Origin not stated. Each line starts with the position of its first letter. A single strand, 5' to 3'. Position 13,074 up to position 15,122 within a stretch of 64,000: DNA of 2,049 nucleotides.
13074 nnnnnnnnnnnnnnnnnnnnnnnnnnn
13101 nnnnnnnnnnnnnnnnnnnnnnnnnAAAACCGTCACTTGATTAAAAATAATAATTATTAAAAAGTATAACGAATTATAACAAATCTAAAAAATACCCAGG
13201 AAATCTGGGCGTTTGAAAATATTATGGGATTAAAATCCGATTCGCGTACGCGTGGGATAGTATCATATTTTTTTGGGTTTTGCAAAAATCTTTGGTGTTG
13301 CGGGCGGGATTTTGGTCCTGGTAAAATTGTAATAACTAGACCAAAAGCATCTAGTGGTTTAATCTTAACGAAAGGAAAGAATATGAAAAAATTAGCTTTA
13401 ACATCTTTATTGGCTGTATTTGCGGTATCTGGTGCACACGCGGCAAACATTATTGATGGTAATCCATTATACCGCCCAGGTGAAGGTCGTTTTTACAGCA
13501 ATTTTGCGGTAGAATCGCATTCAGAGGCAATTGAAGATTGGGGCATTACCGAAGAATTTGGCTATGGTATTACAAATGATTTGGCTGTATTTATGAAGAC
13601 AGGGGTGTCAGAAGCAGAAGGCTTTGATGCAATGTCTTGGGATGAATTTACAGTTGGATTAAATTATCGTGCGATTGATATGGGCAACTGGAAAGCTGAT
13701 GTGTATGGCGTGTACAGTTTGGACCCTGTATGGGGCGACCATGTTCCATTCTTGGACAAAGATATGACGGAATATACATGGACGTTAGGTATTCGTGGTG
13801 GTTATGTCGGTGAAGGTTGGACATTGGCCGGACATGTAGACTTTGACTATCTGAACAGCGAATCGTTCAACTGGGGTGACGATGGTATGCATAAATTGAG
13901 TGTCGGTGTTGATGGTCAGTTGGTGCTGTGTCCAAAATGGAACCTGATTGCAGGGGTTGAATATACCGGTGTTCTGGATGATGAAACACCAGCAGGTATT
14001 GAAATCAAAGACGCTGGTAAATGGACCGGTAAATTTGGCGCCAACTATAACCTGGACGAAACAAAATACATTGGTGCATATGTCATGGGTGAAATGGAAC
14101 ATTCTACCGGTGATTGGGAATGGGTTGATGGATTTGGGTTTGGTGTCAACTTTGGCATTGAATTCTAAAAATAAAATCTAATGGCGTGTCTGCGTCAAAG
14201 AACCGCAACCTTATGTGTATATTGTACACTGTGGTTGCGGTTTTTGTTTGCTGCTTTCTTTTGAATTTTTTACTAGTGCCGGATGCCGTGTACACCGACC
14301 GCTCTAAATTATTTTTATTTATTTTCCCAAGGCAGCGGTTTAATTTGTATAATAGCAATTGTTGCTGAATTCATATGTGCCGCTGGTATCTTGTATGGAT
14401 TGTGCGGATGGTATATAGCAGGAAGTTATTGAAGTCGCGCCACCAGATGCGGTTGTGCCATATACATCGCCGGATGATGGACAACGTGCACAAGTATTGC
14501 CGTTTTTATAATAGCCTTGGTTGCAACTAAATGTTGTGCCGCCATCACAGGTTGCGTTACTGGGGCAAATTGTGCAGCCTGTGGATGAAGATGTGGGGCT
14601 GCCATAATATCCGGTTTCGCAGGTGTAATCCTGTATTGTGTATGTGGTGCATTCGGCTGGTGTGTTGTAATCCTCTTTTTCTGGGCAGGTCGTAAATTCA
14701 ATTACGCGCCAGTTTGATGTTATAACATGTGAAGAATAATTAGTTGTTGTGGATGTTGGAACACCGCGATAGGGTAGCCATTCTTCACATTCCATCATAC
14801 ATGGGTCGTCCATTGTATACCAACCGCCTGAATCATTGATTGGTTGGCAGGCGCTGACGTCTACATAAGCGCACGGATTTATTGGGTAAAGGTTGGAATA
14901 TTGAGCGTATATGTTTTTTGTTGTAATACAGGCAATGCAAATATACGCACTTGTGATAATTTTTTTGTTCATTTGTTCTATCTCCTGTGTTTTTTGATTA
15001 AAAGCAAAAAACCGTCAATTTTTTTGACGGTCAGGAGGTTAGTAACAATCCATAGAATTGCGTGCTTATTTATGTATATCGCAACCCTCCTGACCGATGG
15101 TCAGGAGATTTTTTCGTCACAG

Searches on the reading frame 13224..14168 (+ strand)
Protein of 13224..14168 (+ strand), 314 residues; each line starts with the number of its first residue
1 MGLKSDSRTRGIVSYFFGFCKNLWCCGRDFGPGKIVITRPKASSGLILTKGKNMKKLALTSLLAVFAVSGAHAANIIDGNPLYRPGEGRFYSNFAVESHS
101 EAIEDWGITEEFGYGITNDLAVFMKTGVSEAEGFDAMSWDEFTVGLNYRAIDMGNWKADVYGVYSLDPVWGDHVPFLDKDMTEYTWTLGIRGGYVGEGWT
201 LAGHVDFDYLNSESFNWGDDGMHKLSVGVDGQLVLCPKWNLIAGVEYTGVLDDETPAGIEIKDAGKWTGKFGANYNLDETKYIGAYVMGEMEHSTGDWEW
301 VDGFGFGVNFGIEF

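Call 12: search_protein_families(library=pfam, proteins=[window:13224-14168:+], max_evalue=0.001)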
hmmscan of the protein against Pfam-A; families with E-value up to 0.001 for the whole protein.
window:13224-14168:+ (314 aa): 0 families

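Call 65: search_solved_structures(query=window:13383-14165:+, max_evalue=10)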
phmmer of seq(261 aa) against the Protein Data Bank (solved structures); distinct sequences matched with E-value up to 10: 0.

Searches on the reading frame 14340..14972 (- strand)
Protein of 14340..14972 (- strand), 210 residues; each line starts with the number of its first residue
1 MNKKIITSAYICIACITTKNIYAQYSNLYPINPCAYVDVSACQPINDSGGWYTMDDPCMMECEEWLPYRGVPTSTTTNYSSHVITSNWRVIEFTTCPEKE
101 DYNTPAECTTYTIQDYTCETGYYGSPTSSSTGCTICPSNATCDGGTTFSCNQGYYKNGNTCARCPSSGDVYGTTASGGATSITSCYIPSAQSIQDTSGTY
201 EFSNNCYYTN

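Call 3: search_protein_families(library=pfam, proteins=[window:14340-14972:-], max_evalue=1)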
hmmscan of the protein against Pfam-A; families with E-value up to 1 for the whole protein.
window:14340-14972:- (210 aa): 1 family
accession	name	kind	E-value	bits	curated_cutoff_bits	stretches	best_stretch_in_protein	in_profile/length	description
PF09402.16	MSC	-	0.0045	16.9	29.7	1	132-157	50-75/337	Man1-Src1p-C-terminal domain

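Call 4: search_protein_families(library=ncbifam, proteins=[window:14340-14972:-], max_evalue=1)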
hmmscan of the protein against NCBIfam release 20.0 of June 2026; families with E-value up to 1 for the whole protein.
window:14340-14972:- (210 aa): 0 families
